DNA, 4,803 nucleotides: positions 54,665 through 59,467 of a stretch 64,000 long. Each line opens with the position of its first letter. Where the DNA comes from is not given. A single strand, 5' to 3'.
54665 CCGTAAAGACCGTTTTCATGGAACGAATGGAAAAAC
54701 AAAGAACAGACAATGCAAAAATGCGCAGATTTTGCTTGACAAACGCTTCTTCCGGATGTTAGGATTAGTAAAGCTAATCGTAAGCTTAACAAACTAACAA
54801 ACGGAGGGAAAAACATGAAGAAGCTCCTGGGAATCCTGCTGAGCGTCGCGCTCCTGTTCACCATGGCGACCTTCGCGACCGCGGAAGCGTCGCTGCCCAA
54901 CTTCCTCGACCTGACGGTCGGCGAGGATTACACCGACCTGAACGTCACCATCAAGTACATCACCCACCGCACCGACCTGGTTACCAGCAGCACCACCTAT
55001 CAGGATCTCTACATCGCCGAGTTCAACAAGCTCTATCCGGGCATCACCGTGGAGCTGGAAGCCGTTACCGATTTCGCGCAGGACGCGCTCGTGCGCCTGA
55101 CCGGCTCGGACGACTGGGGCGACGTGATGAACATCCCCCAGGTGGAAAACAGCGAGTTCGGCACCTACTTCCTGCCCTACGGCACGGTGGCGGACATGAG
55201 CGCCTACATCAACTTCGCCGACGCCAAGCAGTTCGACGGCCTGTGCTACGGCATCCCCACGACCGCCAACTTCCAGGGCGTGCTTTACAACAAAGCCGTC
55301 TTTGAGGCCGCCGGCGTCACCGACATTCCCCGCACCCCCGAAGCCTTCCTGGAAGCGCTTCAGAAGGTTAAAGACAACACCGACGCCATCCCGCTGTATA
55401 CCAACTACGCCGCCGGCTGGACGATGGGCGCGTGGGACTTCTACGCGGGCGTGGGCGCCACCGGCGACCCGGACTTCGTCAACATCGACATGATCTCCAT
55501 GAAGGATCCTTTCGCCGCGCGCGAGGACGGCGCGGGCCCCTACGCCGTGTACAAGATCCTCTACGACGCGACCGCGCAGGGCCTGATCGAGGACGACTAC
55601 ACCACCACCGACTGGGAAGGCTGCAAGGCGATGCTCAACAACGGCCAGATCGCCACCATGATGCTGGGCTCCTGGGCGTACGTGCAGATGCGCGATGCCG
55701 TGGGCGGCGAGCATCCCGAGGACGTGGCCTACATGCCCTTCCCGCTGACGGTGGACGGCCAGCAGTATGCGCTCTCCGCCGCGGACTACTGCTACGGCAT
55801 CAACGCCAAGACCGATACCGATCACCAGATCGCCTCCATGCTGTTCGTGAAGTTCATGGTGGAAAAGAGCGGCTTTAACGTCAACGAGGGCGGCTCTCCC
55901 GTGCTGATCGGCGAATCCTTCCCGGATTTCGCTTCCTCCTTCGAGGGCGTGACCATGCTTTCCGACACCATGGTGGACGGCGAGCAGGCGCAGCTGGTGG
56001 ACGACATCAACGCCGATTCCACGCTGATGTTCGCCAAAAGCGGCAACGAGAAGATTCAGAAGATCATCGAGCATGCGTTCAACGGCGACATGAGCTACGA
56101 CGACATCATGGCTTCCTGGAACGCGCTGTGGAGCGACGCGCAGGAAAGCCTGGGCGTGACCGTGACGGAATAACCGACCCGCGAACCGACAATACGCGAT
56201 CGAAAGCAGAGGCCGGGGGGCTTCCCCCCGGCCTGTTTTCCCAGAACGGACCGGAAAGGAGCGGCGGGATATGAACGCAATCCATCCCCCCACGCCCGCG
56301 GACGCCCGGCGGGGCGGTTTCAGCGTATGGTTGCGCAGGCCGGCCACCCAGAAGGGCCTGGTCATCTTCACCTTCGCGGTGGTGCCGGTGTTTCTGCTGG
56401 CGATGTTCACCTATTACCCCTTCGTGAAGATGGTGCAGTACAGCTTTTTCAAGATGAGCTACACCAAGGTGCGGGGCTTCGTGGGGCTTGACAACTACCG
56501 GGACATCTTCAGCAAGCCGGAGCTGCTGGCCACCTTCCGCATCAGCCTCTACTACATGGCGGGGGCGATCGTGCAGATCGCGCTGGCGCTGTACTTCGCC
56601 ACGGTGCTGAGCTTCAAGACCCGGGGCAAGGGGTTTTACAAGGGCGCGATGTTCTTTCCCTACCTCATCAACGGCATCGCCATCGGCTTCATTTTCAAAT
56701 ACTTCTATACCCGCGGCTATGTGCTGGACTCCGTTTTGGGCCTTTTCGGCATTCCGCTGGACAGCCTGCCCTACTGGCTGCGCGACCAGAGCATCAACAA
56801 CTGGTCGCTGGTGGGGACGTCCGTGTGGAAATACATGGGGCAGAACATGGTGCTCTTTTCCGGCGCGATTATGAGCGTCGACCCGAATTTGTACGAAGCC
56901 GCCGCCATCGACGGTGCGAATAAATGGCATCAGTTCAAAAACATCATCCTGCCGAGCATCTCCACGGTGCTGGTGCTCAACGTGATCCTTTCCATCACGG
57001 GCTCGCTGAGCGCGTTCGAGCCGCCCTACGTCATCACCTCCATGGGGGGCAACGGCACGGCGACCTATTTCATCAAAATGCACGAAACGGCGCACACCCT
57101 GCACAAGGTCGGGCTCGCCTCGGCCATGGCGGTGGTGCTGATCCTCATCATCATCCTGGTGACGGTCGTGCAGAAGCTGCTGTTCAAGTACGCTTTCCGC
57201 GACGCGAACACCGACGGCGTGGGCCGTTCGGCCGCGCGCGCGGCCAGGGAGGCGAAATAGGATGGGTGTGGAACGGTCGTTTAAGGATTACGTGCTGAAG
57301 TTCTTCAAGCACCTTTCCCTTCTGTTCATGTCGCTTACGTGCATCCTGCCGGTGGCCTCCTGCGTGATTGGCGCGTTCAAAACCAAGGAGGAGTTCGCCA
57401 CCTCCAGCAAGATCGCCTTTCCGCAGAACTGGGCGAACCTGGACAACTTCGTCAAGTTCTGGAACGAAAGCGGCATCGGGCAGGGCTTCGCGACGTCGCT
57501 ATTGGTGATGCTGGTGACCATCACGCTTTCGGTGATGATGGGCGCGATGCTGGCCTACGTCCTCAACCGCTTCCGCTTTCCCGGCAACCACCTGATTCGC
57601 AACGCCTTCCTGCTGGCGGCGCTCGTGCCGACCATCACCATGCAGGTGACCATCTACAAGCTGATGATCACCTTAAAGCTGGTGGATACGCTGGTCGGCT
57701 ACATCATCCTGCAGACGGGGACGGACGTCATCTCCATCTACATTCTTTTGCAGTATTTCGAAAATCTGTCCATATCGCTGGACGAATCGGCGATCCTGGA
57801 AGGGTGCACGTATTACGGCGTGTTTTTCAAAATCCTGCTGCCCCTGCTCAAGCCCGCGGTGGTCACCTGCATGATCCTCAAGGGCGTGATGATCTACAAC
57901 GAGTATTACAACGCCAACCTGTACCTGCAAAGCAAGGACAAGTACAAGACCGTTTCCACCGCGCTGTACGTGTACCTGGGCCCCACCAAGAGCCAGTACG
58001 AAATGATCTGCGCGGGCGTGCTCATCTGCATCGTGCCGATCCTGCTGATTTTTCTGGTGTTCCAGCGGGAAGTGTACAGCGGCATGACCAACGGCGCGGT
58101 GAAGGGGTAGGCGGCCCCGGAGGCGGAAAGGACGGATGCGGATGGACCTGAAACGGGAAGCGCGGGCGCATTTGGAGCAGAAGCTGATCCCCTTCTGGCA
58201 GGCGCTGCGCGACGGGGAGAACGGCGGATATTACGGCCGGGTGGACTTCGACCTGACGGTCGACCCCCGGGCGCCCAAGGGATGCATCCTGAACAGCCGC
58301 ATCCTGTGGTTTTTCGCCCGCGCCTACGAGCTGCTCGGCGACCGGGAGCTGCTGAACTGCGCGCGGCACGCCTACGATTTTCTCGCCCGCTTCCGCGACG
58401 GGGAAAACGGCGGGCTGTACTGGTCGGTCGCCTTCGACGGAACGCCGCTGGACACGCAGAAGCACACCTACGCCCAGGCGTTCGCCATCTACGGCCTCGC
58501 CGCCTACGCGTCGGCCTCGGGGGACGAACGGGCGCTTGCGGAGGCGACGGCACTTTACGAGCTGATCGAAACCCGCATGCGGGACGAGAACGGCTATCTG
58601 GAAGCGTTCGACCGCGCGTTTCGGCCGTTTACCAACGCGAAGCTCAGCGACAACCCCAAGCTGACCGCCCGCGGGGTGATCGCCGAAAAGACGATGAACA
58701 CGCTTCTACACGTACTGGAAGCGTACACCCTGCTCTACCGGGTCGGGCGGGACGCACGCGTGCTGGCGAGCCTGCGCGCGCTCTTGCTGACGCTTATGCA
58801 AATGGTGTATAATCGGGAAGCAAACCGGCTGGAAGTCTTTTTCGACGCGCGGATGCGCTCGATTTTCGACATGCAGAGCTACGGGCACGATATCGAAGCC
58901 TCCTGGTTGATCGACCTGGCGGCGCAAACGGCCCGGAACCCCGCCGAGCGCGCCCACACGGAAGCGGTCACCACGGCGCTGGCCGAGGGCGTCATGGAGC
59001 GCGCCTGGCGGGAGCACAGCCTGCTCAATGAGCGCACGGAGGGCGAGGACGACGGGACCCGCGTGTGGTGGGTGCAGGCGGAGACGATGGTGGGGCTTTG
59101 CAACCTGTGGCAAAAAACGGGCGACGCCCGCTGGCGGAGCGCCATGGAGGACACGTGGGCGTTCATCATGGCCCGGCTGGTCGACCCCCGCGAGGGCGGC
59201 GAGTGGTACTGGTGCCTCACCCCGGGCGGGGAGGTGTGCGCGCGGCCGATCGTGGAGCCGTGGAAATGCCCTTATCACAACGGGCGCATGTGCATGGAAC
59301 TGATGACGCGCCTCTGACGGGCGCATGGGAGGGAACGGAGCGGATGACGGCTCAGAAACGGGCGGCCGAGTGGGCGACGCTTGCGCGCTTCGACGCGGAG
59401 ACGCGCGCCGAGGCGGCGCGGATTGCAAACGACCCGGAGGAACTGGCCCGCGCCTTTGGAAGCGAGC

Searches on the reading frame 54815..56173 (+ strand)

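Call 8: search_protein_families(library=pfam, proteins=[window:54815-56173:+])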
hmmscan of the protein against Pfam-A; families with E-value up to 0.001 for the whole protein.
window:54815-56173:+ (452 aa): 2 families
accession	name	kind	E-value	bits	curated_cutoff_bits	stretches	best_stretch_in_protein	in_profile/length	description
PF01547.30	SBP_bac_1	-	2.9e-25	90.3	26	1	58-351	6-303/307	Bacterial extracellular solute-binding protein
PF13416.11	SBP_bac_8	-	1e-18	68.6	27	1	66-354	2-249/279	Bacterial extracellular solute-binding protein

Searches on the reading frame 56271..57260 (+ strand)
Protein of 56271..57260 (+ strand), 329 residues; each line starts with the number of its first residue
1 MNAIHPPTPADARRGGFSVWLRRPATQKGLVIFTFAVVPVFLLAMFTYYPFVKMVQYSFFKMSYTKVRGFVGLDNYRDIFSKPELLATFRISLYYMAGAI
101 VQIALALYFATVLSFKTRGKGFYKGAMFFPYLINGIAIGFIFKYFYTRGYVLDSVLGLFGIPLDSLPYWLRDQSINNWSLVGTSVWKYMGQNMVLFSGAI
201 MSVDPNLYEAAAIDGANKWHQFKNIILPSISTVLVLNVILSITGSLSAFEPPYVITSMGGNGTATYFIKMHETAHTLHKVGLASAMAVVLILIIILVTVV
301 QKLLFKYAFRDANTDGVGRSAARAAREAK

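Call 8: search_protein_families(library=pfam, proteins=[window:56271-57260:+])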
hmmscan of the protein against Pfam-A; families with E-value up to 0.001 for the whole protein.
window:56271-57260:+ (329 aa): 1 family
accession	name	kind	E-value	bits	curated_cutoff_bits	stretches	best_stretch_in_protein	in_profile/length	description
PF00528.27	BPD_transp_1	-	6.3e-17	62.3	26.4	1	103-304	2-178/184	Binding-protein-dependent transport system inner membrane component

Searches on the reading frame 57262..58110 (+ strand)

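Call 8: search_protein_families(library=pfam, proteins=[window:57262-58110:+])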
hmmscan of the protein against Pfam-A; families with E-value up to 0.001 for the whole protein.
window:57262-58110:+ (282 aa): 1 family
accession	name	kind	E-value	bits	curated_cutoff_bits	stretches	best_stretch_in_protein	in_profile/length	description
PF00528.27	BPD_transp_1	-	1.5e-07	31.8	26.4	1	91-267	2-171/184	Binding-protein-dependent transport system inner membrane component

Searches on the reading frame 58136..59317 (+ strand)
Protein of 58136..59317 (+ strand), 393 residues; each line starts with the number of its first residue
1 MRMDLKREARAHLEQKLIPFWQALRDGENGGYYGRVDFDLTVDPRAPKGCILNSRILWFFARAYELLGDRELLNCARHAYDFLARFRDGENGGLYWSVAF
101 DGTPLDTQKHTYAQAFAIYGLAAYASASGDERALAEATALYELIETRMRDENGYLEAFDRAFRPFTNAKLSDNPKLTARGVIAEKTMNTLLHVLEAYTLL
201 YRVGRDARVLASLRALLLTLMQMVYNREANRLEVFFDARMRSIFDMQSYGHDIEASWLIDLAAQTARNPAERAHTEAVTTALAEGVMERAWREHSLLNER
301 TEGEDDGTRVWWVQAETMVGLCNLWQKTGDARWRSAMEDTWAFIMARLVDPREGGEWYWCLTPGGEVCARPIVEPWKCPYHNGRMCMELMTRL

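Call 8: search_protein_families(library=pfam, proteins=[window:58136-59317:+])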
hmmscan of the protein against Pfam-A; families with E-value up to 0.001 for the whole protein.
window:58136-59317:+ (393 aa): 2 families
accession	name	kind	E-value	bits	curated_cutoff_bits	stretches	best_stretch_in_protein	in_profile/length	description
PF07221.17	GlcNAc_2-epim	-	6.9e-33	114.8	23.4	1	31-375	1-337/347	N-acylglucosamine 2-epimerase (GlcNAc 2-epimerase)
PF03663.20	Glyco_hydro_76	-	3e-05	24.1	25.9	0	277-339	4-63/366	Glycosyl hydrolase family 76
